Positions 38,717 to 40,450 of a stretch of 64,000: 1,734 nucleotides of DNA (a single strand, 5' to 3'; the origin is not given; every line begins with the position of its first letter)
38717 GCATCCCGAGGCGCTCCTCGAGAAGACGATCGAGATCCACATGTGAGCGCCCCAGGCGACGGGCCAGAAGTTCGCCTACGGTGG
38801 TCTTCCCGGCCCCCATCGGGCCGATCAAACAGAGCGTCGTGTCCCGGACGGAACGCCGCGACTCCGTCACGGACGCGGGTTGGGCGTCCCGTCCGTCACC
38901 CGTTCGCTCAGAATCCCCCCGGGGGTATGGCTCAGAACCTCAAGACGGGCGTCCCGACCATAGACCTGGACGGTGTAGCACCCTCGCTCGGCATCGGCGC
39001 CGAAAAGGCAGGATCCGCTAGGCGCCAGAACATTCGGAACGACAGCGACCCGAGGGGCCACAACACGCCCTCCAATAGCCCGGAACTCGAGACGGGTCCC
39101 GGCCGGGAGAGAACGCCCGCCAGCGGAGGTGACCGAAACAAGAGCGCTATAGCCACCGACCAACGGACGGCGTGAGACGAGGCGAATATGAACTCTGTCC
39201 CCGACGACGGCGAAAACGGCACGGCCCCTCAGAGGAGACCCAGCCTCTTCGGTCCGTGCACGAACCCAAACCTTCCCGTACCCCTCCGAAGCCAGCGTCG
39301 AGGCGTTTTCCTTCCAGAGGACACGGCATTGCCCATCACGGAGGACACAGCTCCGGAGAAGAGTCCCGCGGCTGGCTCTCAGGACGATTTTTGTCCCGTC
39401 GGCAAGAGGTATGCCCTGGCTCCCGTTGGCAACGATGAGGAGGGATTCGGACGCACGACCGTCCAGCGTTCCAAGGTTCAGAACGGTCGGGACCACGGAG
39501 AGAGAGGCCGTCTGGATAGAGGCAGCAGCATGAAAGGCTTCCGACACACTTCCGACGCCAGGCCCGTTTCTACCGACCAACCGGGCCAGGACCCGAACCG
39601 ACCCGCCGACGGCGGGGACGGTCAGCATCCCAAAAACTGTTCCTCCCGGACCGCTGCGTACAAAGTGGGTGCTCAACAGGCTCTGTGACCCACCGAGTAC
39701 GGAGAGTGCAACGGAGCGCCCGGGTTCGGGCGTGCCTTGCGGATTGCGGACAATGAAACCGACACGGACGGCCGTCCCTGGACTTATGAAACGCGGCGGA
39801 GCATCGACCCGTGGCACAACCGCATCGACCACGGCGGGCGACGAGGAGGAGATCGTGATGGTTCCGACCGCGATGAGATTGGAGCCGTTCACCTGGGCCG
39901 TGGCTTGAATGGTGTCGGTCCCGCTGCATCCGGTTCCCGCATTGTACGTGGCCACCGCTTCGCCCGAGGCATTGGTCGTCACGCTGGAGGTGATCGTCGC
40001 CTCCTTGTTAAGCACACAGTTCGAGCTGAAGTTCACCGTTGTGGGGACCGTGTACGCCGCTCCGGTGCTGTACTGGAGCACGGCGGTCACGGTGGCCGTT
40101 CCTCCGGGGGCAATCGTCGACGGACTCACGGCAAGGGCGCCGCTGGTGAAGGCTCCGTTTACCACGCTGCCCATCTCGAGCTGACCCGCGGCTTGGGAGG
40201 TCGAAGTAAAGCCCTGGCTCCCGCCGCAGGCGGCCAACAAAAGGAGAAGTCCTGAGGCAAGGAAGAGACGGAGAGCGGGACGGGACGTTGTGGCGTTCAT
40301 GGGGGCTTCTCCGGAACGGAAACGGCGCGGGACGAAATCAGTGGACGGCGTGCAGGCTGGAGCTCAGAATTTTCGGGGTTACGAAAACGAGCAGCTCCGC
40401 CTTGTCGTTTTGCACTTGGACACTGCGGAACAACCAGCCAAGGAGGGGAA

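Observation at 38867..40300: Ig-like multi-domain lipoprotein inserted between pilQ and aroK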

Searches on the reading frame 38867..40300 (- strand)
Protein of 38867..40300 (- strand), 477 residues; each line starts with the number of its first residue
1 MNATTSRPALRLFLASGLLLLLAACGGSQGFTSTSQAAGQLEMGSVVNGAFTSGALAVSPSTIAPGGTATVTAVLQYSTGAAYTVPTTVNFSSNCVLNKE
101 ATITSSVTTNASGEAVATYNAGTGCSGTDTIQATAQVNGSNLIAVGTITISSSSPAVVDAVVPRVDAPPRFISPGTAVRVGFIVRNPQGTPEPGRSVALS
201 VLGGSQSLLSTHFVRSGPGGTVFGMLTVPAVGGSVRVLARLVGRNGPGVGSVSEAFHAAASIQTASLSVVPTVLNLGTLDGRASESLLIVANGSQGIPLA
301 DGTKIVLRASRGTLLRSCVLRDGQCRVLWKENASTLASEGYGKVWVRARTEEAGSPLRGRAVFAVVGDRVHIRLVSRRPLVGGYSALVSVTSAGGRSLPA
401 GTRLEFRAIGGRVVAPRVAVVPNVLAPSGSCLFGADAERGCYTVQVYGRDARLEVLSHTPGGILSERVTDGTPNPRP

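Call 3: search_protein_families(library=pfam, proteins=[window:38867-40300:-], max_evalue=0.1)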
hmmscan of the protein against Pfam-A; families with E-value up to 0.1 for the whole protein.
window:38867-40300:- (477 aa): 0 families

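Call 4: search_protein_families(library=ncbifam, proteins=[window:38867-40300:-], max_evalue=0.1)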
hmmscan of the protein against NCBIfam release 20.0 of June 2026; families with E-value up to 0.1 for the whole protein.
window:38867-40300:- (477 aa): 0 families

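Call 5: find_homologous_proteins(query=window:38867-40300:-, max_evalue=0.001)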
Query window:38867-40300:- (477 aa): 9 proteins with E <= 0.001 among 8000 candidates.
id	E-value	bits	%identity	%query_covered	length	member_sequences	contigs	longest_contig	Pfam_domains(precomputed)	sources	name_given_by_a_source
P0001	1.6e-275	932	94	100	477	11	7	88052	-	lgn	-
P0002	3.0e-183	628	67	94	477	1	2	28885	-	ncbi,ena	-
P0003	9.5e-176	603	66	95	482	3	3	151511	-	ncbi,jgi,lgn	jgi:hypothetical protein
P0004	2.8e-171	588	64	94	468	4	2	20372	-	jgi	jgi:hypothetical protein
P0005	7.8e-170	584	63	94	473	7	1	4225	-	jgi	jgi:hypothetical protein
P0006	1.5e-114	401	47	98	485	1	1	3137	-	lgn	-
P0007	3.7e-10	57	29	69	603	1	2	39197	PF02369.23,PF09134.17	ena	-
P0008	7.9e-10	56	29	60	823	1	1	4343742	PF17789.8,PF02369.23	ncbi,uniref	ncbi:hypothetical protein [Shewanella sp. HL-SH2]|uniref:hypothetical protein n=1 Tax=Shewanella sp.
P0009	1.6e-4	39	28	59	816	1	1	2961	PF02369.23,PF09134.17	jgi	jgi:hypothetical protein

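Call 6: search_solved_structures(query=window:38867-40300:-, max_evalue=10, show_alignments=2)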
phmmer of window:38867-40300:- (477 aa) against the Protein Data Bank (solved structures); distinct sequences matched with E-value up to 10: 3.
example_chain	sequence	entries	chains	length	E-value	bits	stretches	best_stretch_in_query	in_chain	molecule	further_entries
6iru_A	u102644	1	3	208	0.066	15.3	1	218-333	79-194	peptidase DR_1070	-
6a4t_A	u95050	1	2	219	0.083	15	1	218-332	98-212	Peptidase E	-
6pz7_A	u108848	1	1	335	0.11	14.6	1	125-219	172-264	Endoglucanase family 5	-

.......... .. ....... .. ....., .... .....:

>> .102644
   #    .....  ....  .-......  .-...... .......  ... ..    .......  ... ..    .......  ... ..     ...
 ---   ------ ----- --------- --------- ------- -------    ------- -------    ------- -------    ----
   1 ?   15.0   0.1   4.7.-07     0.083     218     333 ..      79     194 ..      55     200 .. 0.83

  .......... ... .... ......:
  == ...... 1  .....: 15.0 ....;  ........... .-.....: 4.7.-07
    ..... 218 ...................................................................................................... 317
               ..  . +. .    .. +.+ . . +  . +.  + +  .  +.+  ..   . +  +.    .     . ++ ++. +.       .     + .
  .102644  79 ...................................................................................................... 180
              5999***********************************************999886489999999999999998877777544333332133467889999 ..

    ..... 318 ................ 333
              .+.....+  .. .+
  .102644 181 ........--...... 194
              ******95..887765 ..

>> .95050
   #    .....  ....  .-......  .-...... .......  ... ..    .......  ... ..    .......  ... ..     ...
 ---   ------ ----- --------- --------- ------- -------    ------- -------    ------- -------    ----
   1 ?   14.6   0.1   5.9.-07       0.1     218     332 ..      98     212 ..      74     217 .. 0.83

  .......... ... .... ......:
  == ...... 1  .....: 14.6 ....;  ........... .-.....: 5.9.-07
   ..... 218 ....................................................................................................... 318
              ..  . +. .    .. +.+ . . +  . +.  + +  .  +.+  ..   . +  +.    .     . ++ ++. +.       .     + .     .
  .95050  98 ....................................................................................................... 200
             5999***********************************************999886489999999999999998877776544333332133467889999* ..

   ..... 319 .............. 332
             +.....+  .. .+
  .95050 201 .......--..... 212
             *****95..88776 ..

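Call 7: find_encoding_contigs(protein=P0003, flank=8000, max_places=3)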
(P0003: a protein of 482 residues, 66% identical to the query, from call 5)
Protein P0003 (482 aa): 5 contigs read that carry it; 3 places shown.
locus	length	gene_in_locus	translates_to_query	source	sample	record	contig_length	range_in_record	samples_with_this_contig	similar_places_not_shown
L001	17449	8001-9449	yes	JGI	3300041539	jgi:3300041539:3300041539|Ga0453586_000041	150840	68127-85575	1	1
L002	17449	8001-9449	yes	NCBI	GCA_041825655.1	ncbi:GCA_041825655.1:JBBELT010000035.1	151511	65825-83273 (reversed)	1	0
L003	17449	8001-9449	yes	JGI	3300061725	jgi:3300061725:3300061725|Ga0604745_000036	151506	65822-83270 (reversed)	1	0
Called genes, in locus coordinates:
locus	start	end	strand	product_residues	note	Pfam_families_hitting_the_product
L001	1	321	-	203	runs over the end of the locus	-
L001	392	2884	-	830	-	PF00912:Transgly, PF17092:PCB_OB, PF00905:Transpeptidase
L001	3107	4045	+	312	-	PF11104:PilM_2, PF14450:FtsA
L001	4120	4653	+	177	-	PF05137:PilN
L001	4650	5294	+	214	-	PF04350:PilO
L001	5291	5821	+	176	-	PF04351:PilP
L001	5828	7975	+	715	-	PF11741:AMIN (weak), PF07660:STN (weak), PF03958:Secretin_N, PF00263:Secretin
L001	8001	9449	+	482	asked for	-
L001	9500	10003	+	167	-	PF01202:SKI, PF13238:AAA_18 (weak)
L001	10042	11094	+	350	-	PF13685:Fe-ADH_2, PF01761:DHQ_synthase, PF24621:DHQS_C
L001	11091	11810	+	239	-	PF00215:OMPdecase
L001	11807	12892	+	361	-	PF01208:URO-D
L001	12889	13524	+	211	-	PF00625:Guanylate_kin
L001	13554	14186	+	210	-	PF25084:LbH_EIF2B (faint), PF14602:Hexapep_2 (faint), PF25087:GMPPB_C (faint), PF00132:Hexapep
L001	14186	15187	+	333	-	PF01408:GFO_IDH_MocA, PF01488:Shikimate_DH (weak), PF03807:F420_oxidored (weak), PF22725:GFO_IDH_MocA_C3, PF02894:GFO_IDH_MocA_C (weak)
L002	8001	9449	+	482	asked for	-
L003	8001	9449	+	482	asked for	-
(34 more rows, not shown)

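Call 8: find_encoding_contigs(protein=P0002, flank=8000, max_places=2)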
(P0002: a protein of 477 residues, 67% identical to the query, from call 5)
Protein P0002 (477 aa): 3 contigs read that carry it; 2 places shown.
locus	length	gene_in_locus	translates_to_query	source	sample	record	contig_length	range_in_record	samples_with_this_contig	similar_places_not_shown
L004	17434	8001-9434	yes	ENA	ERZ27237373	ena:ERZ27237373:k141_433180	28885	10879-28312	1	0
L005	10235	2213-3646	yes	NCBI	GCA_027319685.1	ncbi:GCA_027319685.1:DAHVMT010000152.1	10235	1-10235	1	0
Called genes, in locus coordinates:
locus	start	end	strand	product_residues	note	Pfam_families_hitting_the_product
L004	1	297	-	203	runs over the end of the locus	-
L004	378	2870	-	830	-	PF00912:Transgly, PF17092:PCB_OB, PF00905:Transpeptidase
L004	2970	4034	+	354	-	PF11104:PilM_2, PF14450:FtsA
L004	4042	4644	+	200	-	PF05137:PilN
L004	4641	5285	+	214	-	PF04350:PilO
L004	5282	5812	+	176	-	PF04351:PilP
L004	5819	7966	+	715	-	PF11741:AMIN, PF07660:STN (faint), PF03958:Secretin_N, PF00263:Secretin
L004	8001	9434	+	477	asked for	-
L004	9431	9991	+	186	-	PF13238:AAA_18, PF01202:SKI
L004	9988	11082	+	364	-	PF13685:Fe-ADH_2 (weak), PF01761:DHQ_synthase, PF24621:DHQS_C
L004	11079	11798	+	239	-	PF00215:OMPdecase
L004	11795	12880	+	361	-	PF01208:URO-D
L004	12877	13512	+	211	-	PF00625:Guanylate_kin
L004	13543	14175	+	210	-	PF25087:GMPPB_C (faint), PF25084:LbH_EIF2B (faint), PF14602:Hexapep_2 (faint), PF00132:Hexapep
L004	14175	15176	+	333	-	PF01408:GFO_IDH_MocA, PF01488:Shikimate_DH (faint), PF03807:F420_oxidored (weak), PF22725:GFO_IDH_MocA_C3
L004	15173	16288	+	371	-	PF00155:Aminotran_1_2, PF01041:DegT_DnrJ_EryC1, PF01212:Beta_elim_lyase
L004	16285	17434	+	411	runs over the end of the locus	PF13439:Glyco_transf_4 (weak), PF13579:Glyco_trans_4_4, PF13524:Glyco_trans_1_2 (faint), PF00534:Glycos_transf_1, PF13692:Glyco_trans_1_4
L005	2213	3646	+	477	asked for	-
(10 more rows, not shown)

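Call 9: find_encoding_contigs(protein=P0004, flank=8000, max_places=2)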
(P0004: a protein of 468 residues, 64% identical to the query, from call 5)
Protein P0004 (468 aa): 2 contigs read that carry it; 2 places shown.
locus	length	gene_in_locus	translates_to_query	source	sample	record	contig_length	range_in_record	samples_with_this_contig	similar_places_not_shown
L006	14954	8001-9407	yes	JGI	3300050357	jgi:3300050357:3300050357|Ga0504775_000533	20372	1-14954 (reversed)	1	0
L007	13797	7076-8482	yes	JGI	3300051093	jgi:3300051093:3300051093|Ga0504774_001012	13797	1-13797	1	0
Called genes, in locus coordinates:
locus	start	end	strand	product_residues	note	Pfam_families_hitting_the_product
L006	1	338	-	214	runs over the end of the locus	-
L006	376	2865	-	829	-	PF00912:Transgly, PF17092:PCB_OB, PF00905:Transpeptidase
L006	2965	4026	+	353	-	PF11104:PilM_2, PF14450:FtsA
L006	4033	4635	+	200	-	PF05137:PilN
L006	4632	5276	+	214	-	PF04350:PilO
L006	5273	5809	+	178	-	PF04351:PilP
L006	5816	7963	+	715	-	PF11741:AMIN, PF07660:STN (weak), PF03958:Secretin_N, PF00263:Secretin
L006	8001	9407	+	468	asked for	-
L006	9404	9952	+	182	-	PF13238:AAA_18, PF01202:SKI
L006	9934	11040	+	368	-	PF01761:DHQ_synthase, PF24621:DHQS_C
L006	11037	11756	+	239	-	PF00215:OMPdecase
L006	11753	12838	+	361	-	PF01208:URO-D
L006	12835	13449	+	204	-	PF00625:Guanylate_kin, PF13671:AAA_33 (faint)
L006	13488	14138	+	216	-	PF25084:LbH_EIF2B (faint), PF14602:Hexapep_2 (faint), PF25087:GMPPB_C (faint), PF00132:Hexapep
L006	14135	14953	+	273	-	?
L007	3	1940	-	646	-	?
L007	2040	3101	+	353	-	PF11104:PilM_2, PF06723:MreB_Mbl (faint), PF14450:FtsA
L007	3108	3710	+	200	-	PF05137:PilN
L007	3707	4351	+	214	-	PF04350:PilO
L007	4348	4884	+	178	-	PF04351:PilP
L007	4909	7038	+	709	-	PF11741:AMIN, PF07660:STN (weak), PF03958:Secretin_N, PF00263:Secretin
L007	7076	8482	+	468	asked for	-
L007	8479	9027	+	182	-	PF13238:AAA_18, PF01202:SKI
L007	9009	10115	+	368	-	PF01761:DHQ_synthase, PF24621:DHQS_C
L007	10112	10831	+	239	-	PF00215:OMPdecase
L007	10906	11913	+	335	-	PF01208:URO-D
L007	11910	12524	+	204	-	PF00625:Guanylate_kin, PF13671:AAA_33 (faint)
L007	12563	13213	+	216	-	PF25084:LbH_EIF2B (faint), PF14602:Hexapep_2 (faint), PF25087:GMPPB_C (faint), PF00132:Hexapep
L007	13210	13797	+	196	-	?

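Call 20: predict_structure(alignment_id=A1)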
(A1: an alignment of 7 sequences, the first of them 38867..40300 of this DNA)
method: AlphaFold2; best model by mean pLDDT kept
length: 477 residues; sequences in the alignment: 7
mean_pLDDT: 68.4   pTM: 0.41
mean pLDDT of the five models: 68.4, 65.7, 62.3, 60.9, 52.0
residues with pLDDT >= 90: 19; 70-90: 260; 50-70: 99; < 50: 99
segments of 3 or more residues with pLDDT < 50: 1-41, 45-54, 154-167, 275-281, 336-340, 460-477
pLDDT, mean of each block of 10 residues (from residue 1): 37 42 31 33 38 53 73 70 79 78 85 80 79 79 76 47 43 79 75 84 72 84 81 73 60 74 82 49 68 81 89 87 84 53 78 77 58 81 87 61 79 84 61 79 87 71 42 30
secondary structure, 60 per line:
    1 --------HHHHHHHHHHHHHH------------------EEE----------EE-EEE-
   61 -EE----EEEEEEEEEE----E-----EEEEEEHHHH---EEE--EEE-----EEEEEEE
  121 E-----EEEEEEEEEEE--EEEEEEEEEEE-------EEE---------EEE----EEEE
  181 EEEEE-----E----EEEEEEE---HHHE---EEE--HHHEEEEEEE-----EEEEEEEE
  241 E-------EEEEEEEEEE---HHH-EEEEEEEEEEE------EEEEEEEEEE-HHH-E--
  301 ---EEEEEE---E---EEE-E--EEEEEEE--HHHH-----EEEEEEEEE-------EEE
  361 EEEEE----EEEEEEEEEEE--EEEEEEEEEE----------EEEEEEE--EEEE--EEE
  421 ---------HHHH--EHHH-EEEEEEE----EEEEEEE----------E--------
elements in order: H9-22 E41-43 E57-59 E68-77 E88-93 H94-97 E101-103 E106-108 E114-121 E127-137 E140-150 E158-160 E170-172 E177-185 E196-202 E213-215 E221-227 E233-241 E249-258 E266-276 E283-292 E304-309 E317-319 E324-330 H333-336 E342-350 E358-365 E370-380 E383-392 E403-409 E412-415 E418-420 H430-433 E441-447 E452-458

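Call 22: search_protein_representatives(alignment_id=A1)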
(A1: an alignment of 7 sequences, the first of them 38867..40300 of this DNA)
Query: 7 sequences, 477 profile positions. Proteins with E-value up to 0.001 (for the whole library): 751; up to 1e-10: 425; up to 1e-30: 37. The best 150 are listed.
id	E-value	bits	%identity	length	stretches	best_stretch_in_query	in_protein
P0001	6.9e-256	865.9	-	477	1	1-477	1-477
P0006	2.2e-231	785.1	-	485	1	1-477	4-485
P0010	5.2e-170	582.7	-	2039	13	49-332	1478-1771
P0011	2.7e-91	323.1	-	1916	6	42-364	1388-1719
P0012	6.6e-76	272.4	-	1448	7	43-336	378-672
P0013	1.6e-70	254.6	-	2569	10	40-364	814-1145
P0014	3.6e-65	236.9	-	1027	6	41-334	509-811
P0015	5.7e-65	236.3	-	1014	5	51-351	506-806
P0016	6.6e-60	219.6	-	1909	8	41-363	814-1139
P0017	2.3e-58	214.5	-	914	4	39-352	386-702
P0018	1.1e-53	199.0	-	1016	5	44-354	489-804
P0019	1.8e-51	191.8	-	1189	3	34-351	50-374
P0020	2.2e-47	178.3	-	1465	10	48-335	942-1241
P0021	7.9e-45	169.9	-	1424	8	40-350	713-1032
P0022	1.9e-44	168.6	-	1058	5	48-332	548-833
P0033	5.4e-34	134.2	-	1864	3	38-333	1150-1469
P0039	9.3e-32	126.8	-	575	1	9-348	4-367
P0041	2.0e-31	125.7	-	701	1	11-350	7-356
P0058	2.0e-27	112.5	-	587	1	21-351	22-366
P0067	1.6e-26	109.5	-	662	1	6-338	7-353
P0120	2.6e-21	92.3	-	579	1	6-348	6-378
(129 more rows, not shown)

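Call 24: fold_search(model_id=the predicted structure, library=pdb)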
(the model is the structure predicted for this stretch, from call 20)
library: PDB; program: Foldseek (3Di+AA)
matches with E <= 10: 1865; with E <= 0.001: 176
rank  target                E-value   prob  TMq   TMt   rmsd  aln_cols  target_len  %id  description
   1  7sqc_2B               1.8e-10  1.00  0.17  0.12  28.9       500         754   14  Ciliary C1 central pair apparatus isolated from Chlamydomonas reinhardtii (released 2022-04-13)
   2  7sqc_2A               2.9e-10  1.00  0.18  0.13  29.4       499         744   14  Ciliary C1 central pair apparatus isolated from Chlamydomonas reinhardtii (released 2022-04-13)
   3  9ijj_h                7.2e-10  1.00  0.23  0.10  22.9       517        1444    8  In situ structure of the central apparatus in mouse sperm axoneme. (released 2025-06-04)
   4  9ijj_O                8.7e-10  1.00  0.17  0.08  29.8       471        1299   12  In situ structure of the central apparatus in mouse sperm axoneme. (released 2025-06-04)
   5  9ijj_4G               1.1e-09  1.00  0.16  0.04  29.9       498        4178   12  In situ structure of the central apparatus in mouse sperm axoneme. (released 2025-06-04)
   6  7b2m_A                1.4e-09  1.00  0.19  0.15  23.1       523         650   14  Cryo-EM structure of complement C4b in complex with nanobody E3 (released 2022-03-02)
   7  9u60_E                1.5e-09  1.00  0.19  0.08  22.7       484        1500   15  C3 convertases zymogen C4b2 in loading state (released 2026-01-14)
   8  9ijj_C                2.7e-09  1.00  0.20  0.11  23.8       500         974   10  In situ structure of the central apparatus in mouse sperm axoneme. (released 2025-06-04)
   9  7sqc_F1               2.9e-09  1.00  0.16  0.16  28.1       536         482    8  Ciliary C1 central pair apparatus isolated from Chlamydomonas reinhardtii (released 2022-04-13)
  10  7sqc_O0               6.1e-09  1.00  0.19  0.10  22.5       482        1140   12  Ciliary C1 central pair apparatus isolated from Chlamydomonas reinhardtii (released 2022-04-13)
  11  5jpm_A                9.3e-09  1.00  0.20  0.15  23.4       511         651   15  Structure of the complex of human complement C4 with MASP-2 rebuilt using iMDFF (released 2016-08-10)
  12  9ijj_E                1.1e-08  1.00  0.20  0.19  22.5       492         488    8  In situ structure of the central apparatus in mouse sperm axoneme. (released 2025-06-04)
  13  7ad7_B                1.9e-08  1.00  0.22  0.18  18.0       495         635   10  Crystal structure of human complement C5 in complex with the K8 bovine knob domain peptide. (released 2021-03-10)
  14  7q60                  3.1e-08  1.00  0.25  0.13  17.0       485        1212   11  Structure of TEV cleaved A2ML1 (A2ML1-TE) (released 2022-04-20)
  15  3pvm_B                3.4e-08  1.00  0.19  0.09  25.1       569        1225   12  Structure of Complement C5 in Complex with CVF (released 2011-01-19)
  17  5a42                  4.5e-08  1.00  0.16  0.06  25.7       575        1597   10  Cryo-EM single particle 3D reconstruction of the native conformation of E. coli alpha-2-macroglobulin (ECAM) (released 2015-07-29)
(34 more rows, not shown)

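Call 25: find_encoding_contigs(protein=P0039, flank=6000, max_places=2)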
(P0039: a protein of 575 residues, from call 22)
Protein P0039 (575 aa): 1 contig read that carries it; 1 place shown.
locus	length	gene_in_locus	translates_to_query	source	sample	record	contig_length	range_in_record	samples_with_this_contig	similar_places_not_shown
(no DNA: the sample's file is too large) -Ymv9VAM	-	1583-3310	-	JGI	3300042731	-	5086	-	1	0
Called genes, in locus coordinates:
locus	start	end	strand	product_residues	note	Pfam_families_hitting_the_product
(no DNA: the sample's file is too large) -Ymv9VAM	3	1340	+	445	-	?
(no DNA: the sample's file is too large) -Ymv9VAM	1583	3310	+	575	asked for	PF02369:Big_1 (weak)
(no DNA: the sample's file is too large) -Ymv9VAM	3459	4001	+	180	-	PF13189:Cytidylate_kin2 (faint), PF13238:AAA_18, PF13671:AAA_33 (weak), PF01202:SKI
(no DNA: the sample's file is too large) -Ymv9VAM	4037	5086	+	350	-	?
